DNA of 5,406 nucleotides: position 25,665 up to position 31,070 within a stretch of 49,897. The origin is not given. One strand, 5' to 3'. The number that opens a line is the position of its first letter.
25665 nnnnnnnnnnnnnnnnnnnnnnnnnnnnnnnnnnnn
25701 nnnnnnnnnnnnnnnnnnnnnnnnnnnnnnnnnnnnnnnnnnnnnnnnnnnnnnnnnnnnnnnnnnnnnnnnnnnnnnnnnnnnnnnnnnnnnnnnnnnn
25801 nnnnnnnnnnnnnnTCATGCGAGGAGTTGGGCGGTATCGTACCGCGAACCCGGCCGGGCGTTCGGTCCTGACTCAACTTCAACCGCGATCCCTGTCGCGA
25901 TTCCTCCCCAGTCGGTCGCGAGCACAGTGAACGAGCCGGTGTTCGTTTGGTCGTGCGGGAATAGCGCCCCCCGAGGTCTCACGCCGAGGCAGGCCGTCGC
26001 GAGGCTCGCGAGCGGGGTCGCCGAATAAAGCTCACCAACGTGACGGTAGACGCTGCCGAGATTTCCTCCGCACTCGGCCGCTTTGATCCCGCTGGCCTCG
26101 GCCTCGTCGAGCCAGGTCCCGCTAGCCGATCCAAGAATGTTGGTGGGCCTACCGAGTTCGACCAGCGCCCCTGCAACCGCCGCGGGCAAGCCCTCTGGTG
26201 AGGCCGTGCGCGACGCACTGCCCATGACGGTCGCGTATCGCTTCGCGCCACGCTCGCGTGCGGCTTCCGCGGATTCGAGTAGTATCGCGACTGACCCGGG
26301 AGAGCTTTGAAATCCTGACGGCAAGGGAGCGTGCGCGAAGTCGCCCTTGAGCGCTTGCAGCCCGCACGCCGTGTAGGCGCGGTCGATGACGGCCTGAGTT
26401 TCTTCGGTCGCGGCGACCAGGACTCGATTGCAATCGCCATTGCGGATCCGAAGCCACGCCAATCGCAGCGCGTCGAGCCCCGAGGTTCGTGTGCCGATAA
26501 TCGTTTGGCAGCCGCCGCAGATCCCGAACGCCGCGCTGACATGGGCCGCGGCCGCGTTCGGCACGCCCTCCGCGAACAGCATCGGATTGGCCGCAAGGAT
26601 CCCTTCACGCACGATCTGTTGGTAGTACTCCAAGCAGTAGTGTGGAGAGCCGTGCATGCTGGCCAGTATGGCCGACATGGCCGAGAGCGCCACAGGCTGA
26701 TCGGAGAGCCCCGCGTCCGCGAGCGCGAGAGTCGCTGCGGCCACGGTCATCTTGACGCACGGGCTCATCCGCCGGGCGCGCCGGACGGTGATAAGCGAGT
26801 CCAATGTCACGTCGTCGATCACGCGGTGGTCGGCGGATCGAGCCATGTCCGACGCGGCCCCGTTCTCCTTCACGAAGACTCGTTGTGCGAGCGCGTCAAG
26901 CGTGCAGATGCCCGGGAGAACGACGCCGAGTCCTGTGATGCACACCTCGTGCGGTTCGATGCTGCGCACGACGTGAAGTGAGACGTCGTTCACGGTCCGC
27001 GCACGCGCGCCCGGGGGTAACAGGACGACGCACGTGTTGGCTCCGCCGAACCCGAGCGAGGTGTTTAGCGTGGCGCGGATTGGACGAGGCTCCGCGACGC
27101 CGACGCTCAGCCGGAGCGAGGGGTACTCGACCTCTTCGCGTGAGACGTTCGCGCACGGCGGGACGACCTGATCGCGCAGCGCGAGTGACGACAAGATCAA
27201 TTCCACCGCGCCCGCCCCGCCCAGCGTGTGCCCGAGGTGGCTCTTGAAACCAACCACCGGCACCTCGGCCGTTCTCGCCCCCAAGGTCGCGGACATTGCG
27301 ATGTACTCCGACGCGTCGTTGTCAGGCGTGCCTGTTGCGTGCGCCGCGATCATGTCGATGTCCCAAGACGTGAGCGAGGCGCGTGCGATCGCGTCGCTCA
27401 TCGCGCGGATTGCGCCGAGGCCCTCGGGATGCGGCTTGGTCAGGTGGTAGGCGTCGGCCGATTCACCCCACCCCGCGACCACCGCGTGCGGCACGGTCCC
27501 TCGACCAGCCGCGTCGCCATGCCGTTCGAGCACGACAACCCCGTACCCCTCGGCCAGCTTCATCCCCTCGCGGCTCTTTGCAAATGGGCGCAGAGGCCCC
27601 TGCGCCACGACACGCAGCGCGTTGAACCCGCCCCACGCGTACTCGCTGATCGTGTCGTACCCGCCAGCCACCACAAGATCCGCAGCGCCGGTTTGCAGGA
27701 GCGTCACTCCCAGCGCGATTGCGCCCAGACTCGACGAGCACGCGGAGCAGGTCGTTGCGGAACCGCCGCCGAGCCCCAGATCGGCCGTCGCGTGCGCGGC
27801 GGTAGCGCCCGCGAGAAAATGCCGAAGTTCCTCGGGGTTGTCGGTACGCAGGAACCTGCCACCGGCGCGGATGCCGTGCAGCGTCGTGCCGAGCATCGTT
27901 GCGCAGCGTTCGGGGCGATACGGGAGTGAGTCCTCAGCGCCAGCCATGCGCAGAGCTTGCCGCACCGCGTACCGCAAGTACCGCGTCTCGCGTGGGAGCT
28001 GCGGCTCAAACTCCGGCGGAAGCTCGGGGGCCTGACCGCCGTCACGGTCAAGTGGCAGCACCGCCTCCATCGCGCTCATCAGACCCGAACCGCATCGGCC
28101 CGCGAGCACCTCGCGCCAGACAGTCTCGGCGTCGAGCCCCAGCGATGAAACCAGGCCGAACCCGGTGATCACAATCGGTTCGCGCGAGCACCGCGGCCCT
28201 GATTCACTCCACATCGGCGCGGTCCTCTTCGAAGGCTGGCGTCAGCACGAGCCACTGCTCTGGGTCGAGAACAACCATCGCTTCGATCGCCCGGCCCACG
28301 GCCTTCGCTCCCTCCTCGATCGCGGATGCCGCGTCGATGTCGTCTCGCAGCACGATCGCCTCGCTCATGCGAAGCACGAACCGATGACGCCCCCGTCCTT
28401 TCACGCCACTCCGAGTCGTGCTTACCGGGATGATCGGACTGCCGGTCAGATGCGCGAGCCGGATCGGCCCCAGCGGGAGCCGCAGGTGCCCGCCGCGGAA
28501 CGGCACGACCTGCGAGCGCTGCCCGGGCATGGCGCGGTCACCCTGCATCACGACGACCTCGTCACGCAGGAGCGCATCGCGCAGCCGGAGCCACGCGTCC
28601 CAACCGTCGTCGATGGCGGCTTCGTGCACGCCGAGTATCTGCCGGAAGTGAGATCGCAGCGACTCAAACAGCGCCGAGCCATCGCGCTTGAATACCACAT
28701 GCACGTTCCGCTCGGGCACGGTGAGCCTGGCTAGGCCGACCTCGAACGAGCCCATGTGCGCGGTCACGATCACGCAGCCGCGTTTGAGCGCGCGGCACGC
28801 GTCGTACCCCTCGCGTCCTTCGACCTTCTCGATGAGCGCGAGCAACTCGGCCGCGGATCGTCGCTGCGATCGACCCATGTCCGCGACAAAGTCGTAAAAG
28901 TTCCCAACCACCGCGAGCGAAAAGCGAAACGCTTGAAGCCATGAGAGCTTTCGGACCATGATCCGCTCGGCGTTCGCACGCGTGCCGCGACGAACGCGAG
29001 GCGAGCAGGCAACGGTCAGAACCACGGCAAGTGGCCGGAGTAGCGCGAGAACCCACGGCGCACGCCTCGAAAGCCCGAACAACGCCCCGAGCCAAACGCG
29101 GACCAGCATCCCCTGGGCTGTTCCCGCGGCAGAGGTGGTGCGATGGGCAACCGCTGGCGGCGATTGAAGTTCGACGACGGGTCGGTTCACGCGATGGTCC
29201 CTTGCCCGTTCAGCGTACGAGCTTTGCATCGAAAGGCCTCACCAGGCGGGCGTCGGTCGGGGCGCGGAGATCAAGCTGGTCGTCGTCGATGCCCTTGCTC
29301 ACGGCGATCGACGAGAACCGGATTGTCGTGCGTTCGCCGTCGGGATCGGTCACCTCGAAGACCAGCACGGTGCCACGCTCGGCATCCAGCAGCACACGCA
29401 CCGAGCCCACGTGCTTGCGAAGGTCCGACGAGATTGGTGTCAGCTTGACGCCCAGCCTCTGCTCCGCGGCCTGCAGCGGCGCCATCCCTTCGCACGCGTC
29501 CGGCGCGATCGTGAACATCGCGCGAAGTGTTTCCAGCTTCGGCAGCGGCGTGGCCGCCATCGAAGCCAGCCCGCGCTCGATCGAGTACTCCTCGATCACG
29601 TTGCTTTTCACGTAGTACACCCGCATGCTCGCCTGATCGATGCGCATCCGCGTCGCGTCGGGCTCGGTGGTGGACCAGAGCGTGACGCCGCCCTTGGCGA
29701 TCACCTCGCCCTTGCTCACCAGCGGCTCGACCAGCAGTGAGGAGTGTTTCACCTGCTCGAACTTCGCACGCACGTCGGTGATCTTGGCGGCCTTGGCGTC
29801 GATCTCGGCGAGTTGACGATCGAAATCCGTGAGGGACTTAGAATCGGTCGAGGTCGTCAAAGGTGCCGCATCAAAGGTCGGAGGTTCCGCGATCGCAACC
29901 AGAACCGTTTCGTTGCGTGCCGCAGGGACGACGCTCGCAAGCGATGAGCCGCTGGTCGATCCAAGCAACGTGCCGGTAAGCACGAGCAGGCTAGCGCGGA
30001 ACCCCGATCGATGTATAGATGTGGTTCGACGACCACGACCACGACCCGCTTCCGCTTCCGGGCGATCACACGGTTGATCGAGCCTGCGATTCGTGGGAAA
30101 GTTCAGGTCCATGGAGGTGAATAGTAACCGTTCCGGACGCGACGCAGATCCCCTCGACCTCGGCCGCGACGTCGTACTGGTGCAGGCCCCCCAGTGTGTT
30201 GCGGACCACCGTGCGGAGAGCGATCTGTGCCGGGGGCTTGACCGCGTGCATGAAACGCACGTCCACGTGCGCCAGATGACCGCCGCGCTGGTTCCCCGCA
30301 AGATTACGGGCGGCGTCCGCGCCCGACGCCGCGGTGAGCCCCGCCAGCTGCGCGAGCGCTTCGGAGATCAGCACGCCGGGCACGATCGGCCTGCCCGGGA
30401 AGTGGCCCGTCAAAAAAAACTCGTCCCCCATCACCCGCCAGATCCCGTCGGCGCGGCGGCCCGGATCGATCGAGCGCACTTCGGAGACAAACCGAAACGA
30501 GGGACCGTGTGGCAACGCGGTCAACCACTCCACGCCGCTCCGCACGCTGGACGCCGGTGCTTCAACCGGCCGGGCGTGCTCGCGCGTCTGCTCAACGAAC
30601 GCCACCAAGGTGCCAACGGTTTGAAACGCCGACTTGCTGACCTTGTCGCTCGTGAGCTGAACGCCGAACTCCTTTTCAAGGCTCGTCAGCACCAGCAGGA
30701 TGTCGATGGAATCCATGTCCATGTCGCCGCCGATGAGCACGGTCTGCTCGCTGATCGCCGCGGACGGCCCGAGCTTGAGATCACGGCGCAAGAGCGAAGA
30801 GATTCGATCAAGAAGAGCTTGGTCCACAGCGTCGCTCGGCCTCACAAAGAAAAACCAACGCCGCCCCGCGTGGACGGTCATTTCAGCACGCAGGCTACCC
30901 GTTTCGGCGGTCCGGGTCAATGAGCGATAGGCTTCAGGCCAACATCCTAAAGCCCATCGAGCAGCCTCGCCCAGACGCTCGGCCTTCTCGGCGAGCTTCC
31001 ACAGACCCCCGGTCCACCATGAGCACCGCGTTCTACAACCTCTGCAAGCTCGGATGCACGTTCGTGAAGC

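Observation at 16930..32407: Compact xanthomonadin/aryl-polyene-like lipid pigment cluster in a PVC-type genome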

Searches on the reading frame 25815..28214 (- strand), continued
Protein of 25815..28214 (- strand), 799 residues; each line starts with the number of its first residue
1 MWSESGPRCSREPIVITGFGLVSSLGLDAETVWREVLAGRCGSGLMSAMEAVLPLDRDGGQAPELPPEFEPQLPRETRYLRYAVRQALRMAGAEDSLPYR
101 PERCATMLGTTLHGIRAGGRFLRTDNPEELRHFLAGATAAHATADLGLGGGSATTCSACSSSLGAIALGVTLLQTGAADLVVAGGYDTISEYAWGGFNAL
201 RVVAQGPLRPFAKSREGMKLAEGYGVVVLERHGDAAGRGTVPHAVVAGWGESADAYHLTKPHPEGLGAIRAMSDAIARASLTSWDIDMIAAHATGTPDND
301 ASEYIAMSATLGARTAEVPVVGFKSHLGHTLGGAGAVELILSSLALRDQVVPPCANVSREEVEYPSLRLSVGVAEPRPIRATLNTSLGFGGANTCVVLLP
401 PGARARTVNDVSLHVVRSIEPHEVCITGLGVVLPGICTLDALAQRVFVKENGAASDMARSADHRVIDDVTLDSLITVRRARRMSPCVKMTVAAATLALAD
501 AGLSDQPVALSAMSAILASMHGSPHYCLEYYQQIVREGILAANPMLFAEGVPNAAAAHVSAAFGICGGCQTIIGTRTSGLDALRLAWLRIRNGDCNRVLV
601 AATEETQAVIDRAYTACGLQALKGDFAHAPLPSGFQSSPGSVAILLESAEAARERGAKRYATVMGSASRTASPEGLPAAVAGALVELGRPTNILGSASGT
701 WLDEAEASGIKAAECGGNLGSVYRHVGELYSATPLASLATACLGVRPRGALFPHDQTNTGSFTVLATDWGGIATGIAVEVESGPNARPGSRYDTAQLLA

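Call 81: search_protein_families(library=ncbifam, proteins=[L008:5045-5743:-], max_evalue=0.00001)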
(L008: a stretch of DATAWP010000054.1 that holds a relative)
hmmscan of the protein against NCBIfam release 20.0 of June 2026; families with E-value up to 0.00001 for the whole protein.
L008:5045-5743:- (232 aa): 220 families (the best 25 are shown)
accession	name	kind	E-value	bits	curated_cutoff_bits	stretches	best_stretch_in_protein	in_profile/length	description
NF004791.0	PRK06138.1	equivalog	2.8e-48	164.4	312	1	2-197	4-200/252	SDR family oxidoreductase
NF005559.1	PRK07231.1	subfamily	2.7e-46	158.1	215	1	2-213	3-226/249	glucose 1-dehydrogenase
NF005672.0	PRK07454.1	equivalog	3e-45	154.3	234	1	4-215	7-220/241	SDR family oxidoreductase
NF005594.0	PRK07326.1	equivalog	1.5e-44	152.4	271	1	2-214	5-214/237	SDR family oxidoreductase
NF005806.0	PRK07666.1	equivalog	2e-42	145.1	286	1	2-214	6-219/239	3-ketoacyl-ACP reductase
NF052558.1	MBtsdlDhBudC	equivalog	6.1e-41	140.6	270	1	2-196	2-195/250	meso-2,3-butanediol dehydrogenase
NF004198.0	PRK05653.1-3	equivalog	4.4e-40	137.7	296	1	2-230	6-242/248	3-oxoacyl-ACP reductase FabG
NF009093.0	PRK12429.1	subfamily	2e-39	135.4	258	1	2-195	4-199/259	3-hydroxybutyrate dehydrogenase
NF004203.0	PRK05653.2-4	subfamily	1.1e-38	133.1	313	1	2-191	5-198/260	3-oxoacyl-ACP reductase FabG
TIGR01963.1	PHB_DH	subfamily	1.3e-38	132.8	307.05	1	4-192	2-192/255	3-hydroxybutyrate dehydrogenase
NF009466.0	PRK12826.1-2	subfamily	1.6e-38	132.6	222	1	2-230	2-240/248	3-oxoacyl-ACP reductase FabG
NF006073.0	PRK08219.1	equivalog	6e-38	130.8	218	1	2-216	2-209/227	SDR family oxidoreductase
NF005893.0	PRK07856.1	equivalog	4.4e-37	127.7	255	1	2-230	8-237/255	SDR family oxidoreductase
TIGR03971.1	SDR_subfam_1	subfamily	1.3e-36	126.4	300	1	1-201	1-216/271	mycofactocin-coupled SDR family oxidoreductase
NF006074.0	PRK08220.1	equivalog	2e-36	125.9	312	1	2-195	7-192/251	2,3-dihydro-2,3-dihydroxybenzoate dehydrogenase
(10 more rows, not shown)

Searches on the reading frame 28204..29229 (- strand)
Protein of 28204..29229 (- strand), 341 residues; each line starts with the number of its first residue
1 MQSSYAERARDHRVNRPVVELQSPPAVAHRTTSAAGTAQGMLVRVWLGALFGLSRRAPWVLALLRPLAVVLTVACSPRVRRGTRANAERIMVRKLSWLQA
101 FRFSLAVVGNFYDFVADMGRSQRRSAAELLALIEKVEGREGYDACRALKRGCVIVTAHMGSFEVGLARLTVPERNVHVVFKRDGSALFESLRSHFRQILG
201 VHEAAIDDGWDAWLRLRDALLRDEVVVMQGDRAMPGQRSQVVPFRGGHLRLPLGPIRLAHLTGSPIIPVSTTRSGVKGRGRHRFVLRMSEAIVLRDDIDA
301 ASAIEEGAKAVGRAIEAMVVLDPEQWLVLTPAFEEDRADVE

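Call 3: search_protein_families(library=pfam, proteins=[window:28204-29229:-], max_evalue=0.01)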
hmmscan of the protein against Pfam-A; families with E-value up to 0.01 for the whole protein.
window:28204-29229:- (341 aa): 1 family
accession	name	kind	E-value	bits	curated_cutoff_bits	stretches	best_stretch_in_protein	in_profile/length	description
PF03279.18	Lip_A_acyltrans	-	2.3e-12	47.2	22.3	1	117-333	89-293/295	Bacterial lipid A biosynthesis acyltransferase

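Call 5: search_protein_families(library=ncbifam, proteins=[window:28204-29229:-], max_evalue=0.001)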
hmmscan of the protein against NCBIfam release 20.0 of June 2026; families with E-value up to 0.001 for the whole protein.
window:28204-29229:- (341 aa): 8 families
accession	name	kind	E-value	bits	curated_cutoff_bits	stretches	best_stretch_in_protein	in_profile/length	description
NF005919.0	PRK07920.1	equivalog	6.6e-14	51.7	209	1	125-338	93-298/311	phosphatidylinositol mannoside acyltransferase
NF006487.0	PRK08905.1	equivalog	3.7e-12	45.9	281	1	70-327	27-267/290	lysophospholipid acyltransferase family protein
NF005120.0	PRK06553.1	equivalog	3.7e-07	29.8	273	1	135-329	117-302/308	lipid A biosynthesis lauroyl acyltransferase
TIGR02207.1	lipid_A_htrB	subfamily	1.2e-05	24.9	297.8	1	133-332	103-290/303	LpxL/LpxP family Kdo(2)-lipid IV(A) lauroyl/palmitoleoyl acyltransferase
NF006437.0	PRK08733.1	equivalog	1.4e-05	24.4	540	1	125-333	102-294/306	LpxL/LpxP family Kdo(2)-lipid IV(A) lauroyl/palmitoleoyl acyltransferase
NF006438.0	PRK08734.1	equivalog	5.5e-05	22.3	363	1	64-197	25-159/305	lauroyl acyltransferase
TIGR02208.1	lipid_A_msbB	equivalog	6.3e-05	22.4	336.05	1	111-327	84-288/305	lauroyl-Kdo(2)-lipid IV(A) myristoyltransferase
NF006270.0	PRK08419.1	equivalog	0.00023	20.6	248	1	61-333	26-288/298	lipid A biosynthesis lauroyl acyltransferase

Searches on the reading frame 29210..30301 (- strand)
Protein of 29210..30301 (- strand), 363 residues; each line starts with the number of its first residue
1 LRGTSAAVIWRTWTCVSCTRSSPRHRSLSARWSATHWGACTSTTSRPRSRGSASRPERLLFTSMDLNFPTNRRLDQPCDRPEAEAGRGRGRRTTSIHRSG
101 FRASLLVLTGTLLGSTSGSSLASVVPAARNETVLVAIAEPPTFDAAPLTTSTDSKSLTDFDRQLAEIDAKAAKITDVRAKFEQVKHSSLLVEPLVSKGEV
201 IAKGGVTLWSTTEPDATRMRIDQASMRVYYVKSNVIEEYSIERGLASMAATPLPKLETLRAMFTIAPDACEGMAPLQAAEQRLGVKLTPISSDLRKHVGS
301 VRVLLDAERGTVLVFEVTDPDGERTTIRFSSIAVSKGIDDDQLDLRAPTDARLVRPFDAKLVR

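Call 3: search_protein_families(library=pfam, proteins=[window:29210-30301:-], max_evalue=0.01)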
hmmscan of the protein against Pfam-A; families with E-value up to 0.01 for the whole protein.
window:29210-30301:- (363 aa): 1 family
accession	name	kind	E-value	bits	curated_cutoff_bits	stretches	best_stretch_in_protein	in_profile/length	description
PF03548.22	LolA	-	4.4e-05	23.7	23.6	1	174-341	3-160/165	Outer membrane lipoprotein carrier protein LolA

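Call 5: search_protein_families(library=ncbifam, proteins=[window:29210-30301:-], max_evalue=0.001)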
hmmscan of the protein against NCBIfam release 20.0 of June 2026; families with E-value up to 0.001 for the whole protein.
window:29210-30301:- (363 aa): 2 families
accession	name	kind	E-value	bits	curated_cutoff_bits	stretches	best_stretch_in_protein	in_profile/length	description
TIGR00547.2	lolA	equivalog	1.5e-09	37.6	112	1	163-354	20-200/202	outer membrane lipoprotein periplasmic chaperone LolA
NF053544.1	LolA2_flexi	equivalog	2.4e-09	36.8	125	1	279-341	142-204/208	flexirubin biosynthesis/transport protein LolA2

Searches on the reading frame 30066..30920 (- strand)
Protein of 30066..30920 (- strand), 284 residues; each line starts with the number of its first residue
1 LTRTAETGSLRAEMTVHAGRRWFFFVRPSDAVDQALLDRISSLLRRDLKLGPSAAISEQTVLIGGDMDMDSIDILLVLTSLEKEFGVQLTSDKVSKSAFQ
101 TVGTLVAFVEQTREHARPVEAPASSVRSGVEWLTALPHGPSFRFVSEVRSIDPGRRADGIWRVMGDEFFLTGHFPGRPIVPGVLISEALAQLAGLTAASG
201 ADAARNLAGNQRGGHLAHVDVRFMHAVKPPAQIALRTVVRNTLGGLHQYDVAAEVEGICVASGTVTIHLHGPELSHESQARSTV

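Call 4: search_protein_families(library=pfam, proteins=[window:30066-30920:-], max_evalue=0.01)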
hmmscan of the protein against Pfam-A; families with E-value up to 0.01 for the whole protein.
window:30066-30920:- (284 aa): 2 families
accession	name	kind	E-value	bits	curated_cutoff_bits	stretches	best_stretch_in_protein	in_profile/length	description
PF07977.19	FabA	-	6.5e-16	58.6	23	1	136-262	1-136/138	FabA-like domain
PF00550.31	PP-binding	-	6.4e-06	26.8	20.8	1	39-109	2-67/67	Phosphopantetheine attachment site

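Call 6: search_protein_families(library=ncbifam, proteins=[window:30066-30920:-], max_evalue=0.001)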
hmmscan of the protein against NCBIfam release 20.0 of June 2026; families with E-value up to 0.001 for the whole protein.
window:30066-30920:- (284 aa): 17 families
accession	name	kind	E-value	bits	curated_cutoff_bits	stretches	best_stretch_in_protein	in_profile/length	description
NF000582.1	PRK00006.1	equivalog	1.5e-20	73.6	113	1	134-267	7-135/137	3-hydroxyacyl-ACP dehydratase FabZ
TIGR01750.1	fabZ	equivalog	1.7e-19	70.1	155.15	1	134-267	8-139/141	3-hydroxyacyl-ACP dehydratase FabZ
NF009667.0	PRK13188.1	equivalog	1.9e-16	59.8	465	1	133-268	327-458/464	bifunctional UDP-3-O-[3-hydroxymyristoyl] N-acetylglucosamine deacetylase/3-hydroxyacyl-ACP dehydratase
NF005798.0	PRK07639.1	equivalog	2.8e-10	40.5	100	1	35-113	5-82/91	petrobactin biosynthesis protein AsbD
NF002150.0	PRK00982.1-4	subfamily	5.1e-08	33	66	1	63-112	31-78/80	acyl carrier protein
NF006617.0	PRK09184.1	subfamily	2.1e-07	30.9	70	1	33-114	11-95/96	phosphopantetheine-binding protein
TIGR00517.1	acyl_carrier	equivalog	4.2e-06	26.5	70.45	1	34-111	2-75/77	acyl carrier protein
NF058663.1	cispen_cyc_AmcE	equivalog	4.5e-06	26.8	140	1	142-262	19-135/153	cispentacin biosynthesis cyclizing decarboxylase AmcE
TIGR04069.1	ocin_ACP_rel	hypoth_equivalog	2e-05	24.9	70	1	60-106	28-74/77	peptide maturation system acyl carrier-related protein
TIGR01749.1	fabA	equivalog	6.4e-05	22.9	238.15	1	163-233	58-121/169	3-hydroxyacyl-[acyl-carrier-protein] dehydratase FabA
NF058660.1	cispen_ACP_AmcB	equivalog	9.9e-05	22.5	80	1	40-113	6-79/80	cispentacin biosynthesis acyl carrier protein AmcB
NF003509.0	PRK05174.1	equivalog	9.9e-05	22.2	124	1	163-232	61-123/172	bifunctional 3-hydroxydecanoyl-ACP dehydratase/trans-2-decenoyl-ACP isomerase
NF009104.0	PRK12449.1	equivalog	0.00013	21.9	70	1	34-111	4-77/80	acyl carrier protein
NF002147.0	PRK00982.1-1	equivalog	0.00022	21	84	1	65-113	35-81/83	acyl carrier protein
NF002148.0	PRK00982.1-2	subfamily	0.00031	20.5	71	1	56-112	24-77/79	acyl carrier protein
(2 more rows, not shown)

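Call 52: search_solved_structures(query=window:30066-30920:-, max_evalue=0.00001)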
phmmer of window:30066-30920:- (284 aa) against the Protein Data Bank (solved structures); distinct sequences matched with E-value up to 0.00001: 21.
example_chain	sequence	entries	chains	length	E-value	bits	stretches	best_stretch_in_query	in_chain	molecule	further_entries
4h4g_A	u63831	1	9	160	3.1e-15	59.7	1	132-263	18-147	(3R)-hydroxymyristoyl-[acyl-carrier-protein] dehydratase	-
6n3p_A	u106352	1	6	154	1.3e-13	54.4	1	131-265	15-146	3-hydroxyacyl-[acyl-carrier-protein] dehydratase FabZ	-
5bux_A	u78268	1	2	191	2.2e-12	50.3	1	131-267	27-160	3-hydroxyacyl-[acyl-carrier-protein] dehydratase FabZ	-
5buw_A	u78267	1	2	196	2.4e-12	50.2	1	131-267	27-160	3-hydroxyacyl-[acyl-carrier-protein] dehydratase FabZ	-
4zw0_A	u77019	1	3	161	1.3e-11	47.8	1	128-266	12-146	3-hydroxyacyl-[acyl-carrier-protein] dehydratase FabZ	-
1z6b_A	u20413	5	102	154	3.9e-10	43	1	135-206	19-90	fatty acid synthesis protein | Beta-hydroxyacyl-ACP dehydratase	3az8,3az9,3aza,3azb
1zhg_A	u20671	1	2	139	4.3e-10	42.8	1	135-206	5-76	beta hydroxyacyl-acyl carrier protein dehydratase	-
2okh_A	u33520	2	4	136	5.1e-10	42.6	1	136-206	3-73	Beta-hydroxyacyl-ACP dehydratase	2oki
1u1z_A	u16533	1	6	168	2.1e-09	40.6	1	134-262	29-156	(3R)-hydroxymyristoyl-[acyl carrier protein] dehydratase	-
4i83_A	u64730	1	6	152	1.4e-08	37.9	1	135-260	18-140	3-hydroxyacyl-[acyl-carrier-protein] dehydratase FabZ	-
8ayc_A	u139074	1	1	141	4.4e-08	36.2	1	136-245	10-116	Beta-hydroxyacyl-(Acyl-carrier-protein) dehydratase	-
3d6x_A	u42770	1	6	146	3.9e-07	33.1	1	135-262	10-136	(3R)-hydroxymyristoyl-[acyl-carrier-protein] dehydratase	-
7qv0_A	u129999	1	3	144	4.1e-07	33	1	136-245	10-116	Beta-hydroxyacyl-(Acyl-carrier-protein) dehydratase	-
2lki_A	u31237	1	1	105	4.4e-07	33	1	37-115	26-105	Putative uncharacterized protein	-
8ayb_A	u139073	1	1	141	6.6e-07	32.4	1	136-244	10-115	Beta-hydroxyacyl-(Acyl-carrier-protein) dehydratase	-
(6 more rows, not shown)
